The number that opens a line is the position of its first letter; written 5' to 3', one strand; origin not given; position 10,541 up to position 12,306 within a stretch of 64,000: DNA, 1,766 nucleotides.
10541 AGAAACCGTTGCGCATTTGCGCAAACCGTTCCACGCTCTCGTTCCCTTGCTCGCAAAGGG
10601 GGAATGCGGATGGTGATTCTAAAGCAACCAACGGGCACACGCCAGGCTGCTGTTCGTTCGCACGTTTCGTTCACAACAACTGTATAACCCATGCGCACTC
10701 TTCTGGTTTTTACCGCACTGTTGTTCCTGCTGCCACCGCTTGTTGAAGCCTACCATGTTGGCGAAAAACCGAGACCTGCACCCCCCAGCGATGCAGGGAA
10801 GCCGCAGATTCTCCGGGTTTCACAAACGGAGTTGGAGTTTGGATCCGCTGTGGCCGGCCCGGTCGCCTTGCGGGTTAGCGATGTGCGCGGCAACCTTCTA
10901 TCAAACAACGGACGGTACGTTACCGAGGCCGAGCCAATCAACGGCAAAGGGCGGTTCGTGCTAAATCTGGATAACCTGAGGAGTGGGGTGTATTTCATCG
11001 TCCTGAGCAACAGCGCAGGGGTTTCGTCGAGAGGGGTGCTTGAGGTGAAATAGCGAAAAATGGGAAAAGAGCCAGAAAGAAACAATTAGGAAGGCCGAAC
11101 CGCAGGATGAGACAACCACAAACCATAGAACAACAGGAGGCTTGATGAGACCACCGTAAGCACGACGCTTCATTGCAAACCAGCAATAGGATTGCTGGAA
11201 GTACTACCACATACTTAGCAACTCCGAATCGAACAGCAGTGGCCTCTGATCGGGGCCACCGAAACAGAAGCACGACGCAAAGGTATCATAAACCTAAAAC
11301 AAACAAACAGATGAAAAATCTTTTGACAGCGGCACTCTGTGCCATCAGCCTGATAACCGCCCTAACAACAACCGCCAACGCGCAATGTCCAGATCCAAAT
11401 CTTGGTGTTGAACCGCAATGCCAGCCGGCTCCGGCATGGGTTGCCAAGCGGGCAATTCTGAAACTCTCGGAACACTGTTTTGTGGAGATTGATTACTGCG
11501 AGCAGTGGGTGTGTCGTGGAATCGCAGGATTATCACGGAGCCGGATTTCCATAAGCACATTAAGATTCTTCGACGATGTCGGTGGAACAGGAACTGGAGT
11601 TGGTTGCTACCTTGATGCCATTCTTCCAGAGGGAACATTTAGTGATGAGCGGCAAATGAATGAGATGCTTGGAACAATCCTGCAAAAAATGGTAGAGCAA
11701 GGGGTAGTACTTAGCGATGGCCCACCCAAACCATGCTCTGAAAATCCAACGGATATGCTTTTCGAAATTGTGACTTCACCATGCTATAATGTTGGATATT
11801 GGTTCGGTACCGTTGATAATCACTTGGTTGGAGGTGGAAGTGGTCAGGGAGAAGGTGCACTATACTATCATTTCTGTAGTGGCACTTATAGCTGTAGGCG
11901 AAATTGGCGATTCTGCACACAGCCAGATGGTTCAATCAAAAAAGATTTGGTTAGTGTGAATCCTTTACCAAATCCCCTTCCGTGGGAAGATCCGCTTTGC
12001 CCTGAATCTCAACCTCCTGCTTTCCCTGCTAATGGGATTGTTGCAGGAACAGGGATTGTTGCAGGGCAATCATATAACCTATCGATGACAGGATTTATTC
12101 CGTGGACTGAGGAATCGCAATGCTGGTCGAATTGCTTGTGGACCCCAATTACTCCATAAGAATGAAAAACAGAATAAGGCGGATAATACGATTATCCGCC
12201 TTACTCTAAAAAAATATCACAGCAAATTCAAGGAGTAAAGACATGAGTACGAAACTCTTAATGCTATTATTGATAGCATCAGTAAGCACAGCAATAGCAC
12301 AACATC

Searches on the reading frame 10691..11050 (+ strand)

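Call 5: search_protein_families(library=pfam, proteins=[window:10691-11050:+], max_evalue=0.01)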
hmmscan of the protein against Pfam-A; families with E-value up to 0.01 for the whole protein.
window:10691-11050:+ (120 aa): 1 family
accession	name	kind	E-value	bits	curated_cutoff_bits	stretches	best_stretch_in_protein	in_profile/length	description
PF18962.6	Por_Secre_tail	-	0.0006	20.5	27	1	67-110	24-67/75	Secretion system C-terminal sorting domain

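Call 6: search_protein_families(library=ncbifam, proteins=[window:10691-11050:+], max_evalue=0.01)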
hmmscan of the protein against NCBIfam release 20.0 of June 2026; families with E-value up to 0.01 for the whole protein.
window:10691-11050:+ (120 aa): 1 family
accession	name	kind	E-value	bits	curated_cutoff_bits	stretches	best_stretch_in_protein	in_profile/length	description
TIGR04183.1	Por_Secre_tail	domain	0.00044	20.2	23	1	69-114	25-67/72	T9SS type A sorting domain-containing protein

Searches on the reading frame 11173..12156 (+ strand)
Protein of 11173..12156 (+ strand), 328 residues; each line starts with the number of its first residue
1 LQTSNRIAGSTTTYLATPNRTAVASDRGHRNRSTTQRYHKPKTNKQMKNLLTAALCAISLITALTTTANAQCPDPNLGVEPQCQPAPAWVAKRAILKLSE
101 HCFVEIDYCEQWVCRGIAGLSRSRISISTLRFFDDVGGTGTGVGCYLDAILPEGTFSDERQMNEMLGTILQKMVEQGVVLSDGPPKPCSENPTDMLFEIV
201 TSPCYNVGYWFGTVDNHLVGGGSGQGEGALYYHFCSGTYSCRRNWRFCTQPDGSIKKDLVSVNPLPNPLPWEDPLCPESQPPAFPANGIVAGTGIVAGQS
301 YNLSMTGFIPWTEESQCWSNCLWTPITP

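Call 5: search_protein_families(library=pfam, proteins=[window:11173-12156:+], max_evalue=0.01)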
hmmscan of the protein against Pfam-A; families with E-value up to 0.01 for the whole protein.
window:11173-12156:+ (328 aa): 0 families

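Call 6: search_protein_families(library=ncbifam, proteins=[window:11173-12156:+], max_evalue=0.01)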
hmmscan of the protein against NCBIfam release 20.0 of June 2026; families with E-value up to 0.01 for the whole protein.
window:11173-12156:+ (328 aa): 0 families

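Call 36: search_protein_families(library=pfam, proteins=[window:11311-12156:+], max_evalue=0.001)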
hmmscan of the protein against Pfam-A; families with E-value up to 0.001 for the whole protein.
window:11311-12156:+ (282 aa): 0 families

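Call 97: predict_structure(protein=window:11311-12156:+)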
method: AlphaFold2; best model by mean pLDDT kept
length: 282 residues; sequences in the alignment: 1
mean_pLDDT: 36.4   pTM: 0.31
mean pLDDT of the five models: 36.4, 33.0, 32.8, 28.2, 24.4
residues with pLDDT >= 90: 0; 70-90: 0; 50-70: 34; < 50: 248
segments of 3 or more residues with pLDDT < 50: 1-41, 67-79, 82-85, 89-120, 124-140, 144-282
pLDDT, mean of each block of 10 residues (from residue 1): 26 28 31 37 56 54 48 40 49 35 36 42 48 39 39 29 34 30 24 37 40 39 34 33 26 29 27 28 30
secondary structure, 60 per line:
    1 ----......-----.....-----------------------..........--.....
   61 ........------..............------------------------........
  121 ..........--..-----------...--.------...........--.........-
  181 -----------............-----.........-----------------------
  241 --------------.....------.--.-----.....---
elements in order: H5-10 H16-20 E44-53 E56-68 E75-88 H113-130 E158-168 E171-179 E192-203 E209-217 E255-259 E275-279
